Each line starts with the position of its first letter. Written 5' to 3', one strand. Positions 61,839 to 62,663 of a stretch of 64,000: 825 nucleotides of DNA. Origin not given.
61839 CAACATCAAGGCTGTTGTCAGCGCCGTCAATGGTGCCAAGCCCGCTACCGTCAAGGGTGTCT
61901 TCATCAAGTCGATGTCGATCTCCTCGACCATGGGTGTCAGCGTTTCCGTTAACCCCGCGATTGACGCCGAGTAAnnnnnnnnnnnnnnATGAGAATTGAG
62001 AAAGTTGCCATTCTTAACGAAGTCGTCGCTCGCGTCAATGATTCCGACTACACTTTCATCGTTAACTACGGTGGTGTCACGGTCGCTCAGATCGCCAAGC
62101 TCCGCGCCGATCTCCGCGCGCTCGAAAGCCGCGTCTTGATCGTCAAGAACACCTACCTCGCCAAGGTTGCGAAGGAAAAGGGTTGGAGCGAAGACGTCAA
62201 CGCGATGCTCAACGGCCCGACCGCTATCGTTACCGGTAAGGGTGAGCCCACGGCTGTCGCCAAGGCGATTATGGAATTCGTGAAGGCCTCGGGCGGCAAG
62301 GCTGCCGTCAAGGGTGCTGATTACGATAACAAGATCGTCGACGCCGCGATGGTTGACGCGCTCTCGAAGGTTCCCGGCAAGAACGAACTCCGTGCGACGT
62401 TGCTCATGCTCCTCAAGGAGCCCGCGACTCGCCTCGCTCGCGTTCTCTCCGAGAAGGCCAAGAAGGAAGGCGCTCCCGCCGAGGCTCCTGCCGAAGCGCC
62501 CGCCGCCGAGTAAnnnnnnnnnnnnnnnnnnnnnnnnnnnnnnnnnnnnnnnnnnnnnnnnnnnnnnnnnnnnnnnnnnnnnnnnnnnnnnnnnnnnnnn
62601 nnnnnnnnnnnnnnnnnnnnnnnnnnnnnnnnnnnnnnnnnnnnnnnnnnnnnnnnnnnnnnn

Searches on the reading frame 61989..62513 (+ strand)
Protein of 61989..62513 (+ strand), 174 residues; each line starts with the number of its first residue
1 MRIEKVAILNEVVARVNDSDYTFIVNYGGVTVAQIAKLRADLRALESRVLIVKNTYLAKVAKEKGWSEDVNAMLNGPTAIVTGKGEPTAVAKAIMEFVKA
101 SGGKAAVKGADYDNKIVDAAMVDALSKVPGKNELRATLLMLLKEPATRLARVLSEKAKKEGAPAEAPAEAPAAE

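Call 61: search_protein_families(library=pfam, proteins=[window:61989-62513:+], max_evalue=0.001)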
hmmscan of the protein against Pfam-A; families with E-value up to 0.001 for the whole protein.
window:61989-62513:+ (174 aa): 1 family
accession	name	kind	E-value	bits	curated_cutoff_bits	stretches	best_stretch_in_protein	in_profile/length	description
PF00466.25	Ribosomal_L10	-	2.1e-21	76.3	22.8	1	4-98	5-99/100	Ribosomal protein L10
